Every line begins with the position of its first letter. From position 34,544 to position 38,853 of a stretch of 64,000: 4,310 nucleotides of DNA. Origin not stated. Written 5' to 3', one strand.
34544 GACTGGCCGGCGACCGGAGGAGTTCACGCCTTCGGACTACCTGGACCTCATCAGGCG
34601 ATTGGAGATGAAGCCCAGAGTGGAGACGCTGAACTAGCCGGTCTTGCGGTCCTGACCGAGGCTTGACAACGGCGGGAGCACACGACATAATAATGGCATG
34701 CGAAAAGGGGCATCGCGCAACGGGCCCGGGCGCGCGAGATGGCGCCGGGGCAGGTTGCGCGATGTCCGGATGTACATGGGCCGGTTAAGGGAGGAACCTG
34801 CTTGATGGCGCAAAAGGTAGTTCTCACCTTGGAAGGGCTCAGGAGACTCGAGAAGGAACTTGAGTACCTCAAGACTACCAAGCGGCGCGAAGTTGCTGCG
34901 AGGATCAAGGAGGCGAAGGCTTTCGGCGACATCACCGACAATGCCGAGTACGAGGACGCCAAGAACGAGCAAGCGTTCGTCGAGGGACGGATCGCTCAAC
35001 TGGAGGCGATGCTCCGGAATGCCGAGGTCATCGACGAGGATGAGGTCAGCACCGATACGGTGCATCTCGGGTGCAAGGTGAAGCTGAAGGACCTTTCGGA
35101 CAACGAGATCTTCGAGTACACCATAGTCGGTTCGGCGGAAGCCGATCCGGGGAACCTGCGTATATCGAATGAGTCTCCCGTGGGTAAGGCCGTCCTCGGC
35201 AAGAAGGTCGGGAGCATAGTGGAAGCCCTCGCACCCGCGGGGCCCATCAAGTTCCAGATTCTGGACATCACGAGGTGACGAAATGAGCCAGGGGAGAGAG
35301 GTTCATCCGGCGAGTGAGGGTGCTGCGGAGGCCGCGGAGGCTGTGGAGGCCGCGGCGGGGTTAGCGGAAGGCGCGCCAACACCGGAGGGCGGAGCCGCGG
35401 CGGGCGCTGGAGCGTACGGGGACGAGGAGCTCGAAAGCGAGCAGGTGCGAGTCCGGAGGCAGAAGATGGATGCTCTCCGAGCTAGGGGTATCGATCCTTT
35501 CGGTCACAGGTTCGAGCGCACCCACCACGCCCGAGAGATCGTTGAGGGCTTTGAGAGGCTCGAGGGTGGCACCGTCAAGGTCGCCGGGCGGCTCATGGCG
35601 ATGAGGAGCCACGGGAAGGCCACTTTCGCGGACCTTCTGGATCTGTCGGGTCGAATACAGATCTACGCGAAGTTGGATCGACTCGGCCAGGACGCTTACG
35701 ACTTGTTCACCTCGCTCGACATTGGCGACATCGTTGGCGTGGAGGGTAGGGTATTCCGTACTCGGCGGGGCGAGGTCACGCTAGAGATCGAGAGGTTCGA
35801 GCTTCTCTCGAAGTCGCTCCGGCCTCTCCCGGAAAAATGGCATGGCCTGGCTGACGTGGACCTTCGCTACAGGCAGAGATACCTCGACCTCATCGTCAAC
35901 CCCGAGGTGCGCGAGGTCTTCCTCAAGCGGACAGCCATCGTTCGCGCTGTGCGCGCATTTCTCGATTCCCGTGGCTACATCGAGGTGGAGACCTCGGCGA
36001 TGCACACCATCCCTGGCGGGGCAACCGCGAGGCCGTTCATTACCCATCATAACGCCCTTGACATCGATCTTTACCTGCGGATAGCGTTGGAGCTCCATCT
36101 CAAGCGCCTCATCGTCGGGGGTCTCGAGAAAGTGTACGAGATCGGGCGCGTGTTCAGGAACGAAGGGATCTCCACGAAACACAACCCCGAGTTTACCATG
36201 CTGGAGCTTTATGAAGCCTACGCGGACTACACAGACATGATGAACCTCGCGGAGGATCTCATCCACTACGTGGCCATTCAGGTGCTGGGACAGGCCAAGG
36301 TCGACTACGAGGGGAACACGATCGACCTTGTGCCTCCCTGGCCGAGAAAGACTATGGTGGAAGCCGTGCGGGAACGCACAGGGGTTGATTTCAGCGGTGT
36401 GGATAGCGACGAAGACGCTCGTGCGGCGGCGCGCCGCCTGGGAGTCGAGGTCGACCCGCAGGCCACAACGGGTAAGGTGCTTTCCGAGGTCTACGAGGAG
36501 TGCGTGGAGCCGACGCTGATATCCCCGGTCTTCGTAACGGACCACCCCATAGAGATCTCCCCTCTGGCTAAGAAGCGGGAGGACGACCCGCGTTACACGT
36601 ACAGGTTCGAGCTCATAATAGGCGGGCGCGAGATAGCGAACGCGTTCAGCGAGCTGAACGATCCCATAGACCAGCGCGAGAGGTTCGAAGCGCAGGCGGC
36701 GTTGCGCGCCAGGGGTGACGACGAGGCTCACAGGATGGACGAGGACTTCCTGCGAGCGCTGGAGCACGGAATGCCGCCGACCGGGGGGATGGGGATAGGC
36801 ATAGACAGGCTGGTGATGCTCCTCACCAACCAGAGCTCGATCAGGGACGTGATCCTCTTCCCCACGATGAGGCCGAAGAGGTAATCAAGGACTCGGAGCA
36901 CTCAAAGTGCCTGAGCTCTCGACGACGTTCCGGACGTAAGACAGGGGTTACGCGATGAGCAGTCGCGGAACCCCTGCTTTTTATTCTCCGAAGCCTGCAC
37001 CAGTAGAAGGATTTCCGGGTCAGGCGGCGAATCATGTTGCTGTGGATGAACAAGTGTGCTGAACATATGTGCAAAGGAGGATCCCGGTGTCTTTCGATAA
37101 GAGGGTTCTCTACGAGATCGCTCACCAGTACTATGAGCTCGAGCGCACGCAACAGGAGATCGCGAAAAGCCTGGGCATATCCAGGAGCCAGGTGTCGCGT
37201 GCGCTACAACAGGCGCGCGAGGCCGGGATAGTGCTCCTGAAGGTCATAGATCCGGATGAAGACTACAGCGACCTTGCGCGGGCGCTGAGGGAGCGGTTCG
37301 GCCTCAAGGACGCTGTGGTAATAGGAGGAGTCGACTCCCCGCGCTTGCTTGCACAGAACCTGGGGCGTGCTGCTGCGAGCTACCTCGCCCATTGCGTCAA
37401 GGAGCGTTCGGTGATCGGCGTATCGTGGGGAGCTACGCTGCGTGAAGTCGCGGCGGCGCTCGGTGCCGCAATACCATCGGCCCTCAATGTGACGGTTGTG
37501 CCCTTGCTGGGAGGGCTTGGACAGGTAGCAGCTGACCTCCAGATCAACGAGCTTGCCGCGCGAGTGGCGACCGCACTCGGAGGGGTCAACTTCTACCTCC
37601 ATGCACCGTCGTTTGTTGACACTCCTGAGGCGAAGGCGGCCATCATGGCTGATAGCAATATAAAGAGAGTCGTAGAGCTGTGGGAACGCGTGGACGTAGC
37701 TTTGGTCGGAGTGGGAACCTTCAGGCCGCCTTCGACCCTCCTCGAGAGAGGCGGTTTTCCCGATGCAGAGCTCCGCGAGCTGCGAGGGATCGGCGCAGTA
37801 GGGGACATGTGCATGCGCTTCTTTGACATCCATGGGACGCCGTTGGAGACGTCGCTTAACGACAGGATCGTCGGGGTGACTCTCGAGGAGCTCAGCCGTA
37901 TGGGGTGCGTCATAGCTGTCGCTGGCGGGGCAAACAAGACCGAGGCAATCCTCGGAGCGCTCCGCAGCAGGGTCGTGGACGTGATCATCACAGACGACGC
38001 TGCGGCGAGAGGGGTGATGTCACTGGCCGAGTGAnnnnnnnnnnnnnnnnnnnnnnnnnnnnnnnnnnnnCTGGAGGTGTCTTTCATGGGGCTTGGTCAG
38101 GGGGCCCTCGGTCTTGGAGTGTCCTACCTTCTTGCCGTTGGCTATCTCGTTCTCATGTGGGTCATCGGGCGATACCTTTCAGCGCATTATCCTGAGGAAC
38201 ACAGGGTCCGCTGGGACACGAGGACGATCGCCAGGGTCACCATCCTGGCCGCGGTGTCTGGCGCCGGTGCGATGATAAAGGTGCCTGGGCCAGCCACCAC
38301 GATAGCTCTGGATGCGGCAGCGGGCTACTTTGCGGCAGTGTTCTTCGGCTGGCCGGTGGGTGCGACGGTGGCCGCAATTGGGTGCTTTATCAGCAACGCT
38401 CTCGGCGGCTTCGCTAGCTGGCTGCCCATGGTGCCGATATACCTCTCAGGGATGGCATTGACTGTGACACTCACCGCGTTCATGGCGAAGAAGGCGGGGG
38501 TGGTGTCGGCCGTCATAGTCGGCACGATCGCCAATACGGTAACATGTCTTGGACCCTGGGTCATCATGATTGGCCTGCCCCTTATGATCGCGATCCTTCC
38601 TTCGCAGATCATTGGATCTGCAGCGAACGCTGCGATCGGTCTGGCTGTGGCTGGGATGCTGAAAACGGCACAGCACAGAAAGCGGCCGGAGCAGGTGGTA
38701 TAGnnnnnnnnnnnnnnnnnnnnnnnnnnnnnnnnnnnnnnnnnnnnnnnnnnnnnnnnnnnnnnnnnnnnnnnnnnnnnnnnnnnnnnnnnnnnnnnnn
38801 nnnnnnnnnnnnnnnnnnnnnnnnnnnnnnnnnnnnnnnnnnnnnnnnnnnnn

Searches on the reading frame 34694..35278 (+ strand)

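Call 69: search_protein_families(library=pfam, max_evalue=0.00001, proteins=[window:34694-35278:+])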
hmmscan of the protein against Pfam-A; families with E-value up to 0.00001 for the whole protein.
window:34694-35278:+ (194 aa): 2 families
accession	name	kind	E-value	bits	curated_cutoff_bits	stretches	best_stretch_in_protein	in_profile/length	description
PF03449.20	GreA_GreB_N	-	1.7e-27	95.8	24.5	1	43-112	2-71/71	Transcription elongation factor, N-terminal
PF01272.25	GreA_GreB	-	1.1e-24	86.6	26.9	1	119-193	2-76/77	Transcription elongation factor, GreA/GreB, C-term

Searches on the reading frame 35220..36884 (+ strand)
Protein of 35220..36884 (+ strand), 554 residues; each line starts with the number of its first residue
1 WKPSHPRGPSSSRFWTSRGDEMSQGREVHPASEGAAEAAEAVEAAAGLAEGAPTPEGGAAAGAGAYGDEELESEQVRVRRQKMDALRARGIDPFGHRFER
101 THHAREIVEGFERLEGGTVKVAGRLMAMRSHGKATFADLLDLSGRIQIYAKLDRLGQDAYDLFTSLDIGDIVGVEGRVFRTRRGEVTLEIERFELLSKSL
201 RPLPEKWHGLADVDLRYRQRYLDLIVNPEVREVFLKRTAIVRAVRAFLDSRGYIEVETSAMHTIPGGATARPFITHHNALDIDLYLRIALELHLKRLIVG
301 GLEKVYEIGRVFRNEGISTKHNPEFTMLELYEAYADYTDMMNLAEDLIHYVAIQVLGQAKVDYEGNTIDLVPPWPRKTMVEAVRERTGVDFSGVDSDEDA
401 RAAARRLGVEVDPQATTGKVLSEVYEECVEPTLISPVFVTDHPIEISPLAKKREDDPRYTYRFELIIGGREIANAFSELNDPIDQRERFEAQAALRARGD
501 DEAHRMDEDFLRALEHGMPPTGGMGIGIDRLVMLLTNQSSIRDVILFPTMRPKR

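Call 69: search_protein_families(library=pfam, max_evalue=0.00001, proteins=[window:35220-36884:+])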
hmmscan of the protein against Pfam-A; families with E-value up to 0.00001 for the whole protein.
window:35220-36884:+ (554 aa): 2 families
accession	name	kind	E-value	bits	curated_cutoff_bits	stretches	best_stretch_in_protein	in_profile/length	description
PF00152.25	tRNA-synt_2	-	1e-90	304.4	25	1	213-550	2-307/308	tRNA synthetases class II (D, K and N)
PF01336.31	tRNA_anti-codon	-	5.5e-17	61.9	27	1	119-196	1-75/75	OB-fold nucleic acid binding domain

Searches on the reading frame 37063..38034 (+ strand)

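Call 69: search_protein_families(library=pfam, max_evalue=0.00001, proteins=[window:37063-38034:+])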
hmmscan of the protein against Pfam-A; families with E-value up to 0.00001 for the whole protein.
window:37063-38034:+ (323 aa): 6 families
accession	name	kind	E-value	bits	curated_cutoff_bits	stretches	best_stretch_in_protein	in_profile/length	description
PF04198.19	Sugar-bind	-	9e-72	241.8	27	1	67-319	5-256/257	Putative sugar-binding domain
PF13545.12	HTH_Crp_2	-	1.4e-07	31.8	27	1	15-57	6-52/70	Crp-like helix-turn-helix domain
PF04545.22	Sigma70_r4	-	2.7e-07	30.4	24.1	1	22-53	15-46/50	Sigma-70, region 4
PF13412.12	HTH_24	-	3.3e-07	30.2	21.9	0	29-57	19-47/48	Winged helix-turn-helix DNA-binding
PF12802.13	MarR_2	-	1.1e-06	29.1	27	1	13-57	8-50/61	MarR family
PF13384.12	HTH_23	-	4.7e-06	26.7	24.6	0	19-57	10-47/50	Homeodomain-like domain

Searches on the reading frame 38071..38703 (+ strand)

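Call 70: search_protein_families(library=pfam, max_evalue=0.00001, proteins=[window:38071-38703:+])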
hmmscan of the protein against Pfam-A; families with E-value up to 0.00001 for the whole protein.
window:38071-38703:+ (210 aa): 2 families
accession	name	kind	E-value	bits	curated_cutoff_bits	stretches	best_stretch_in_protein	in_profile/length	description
PF07155.17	ECF-ribofla_trS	-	9.8e-08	32.6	26.7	1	48-197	2-166/172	ECF-type riboflavin transporter, S component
PF12822.12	ECF_trnsprt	-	2.3e-06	28.2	30.7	1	51-189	1-148/169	ECF transporter, substrate-specific component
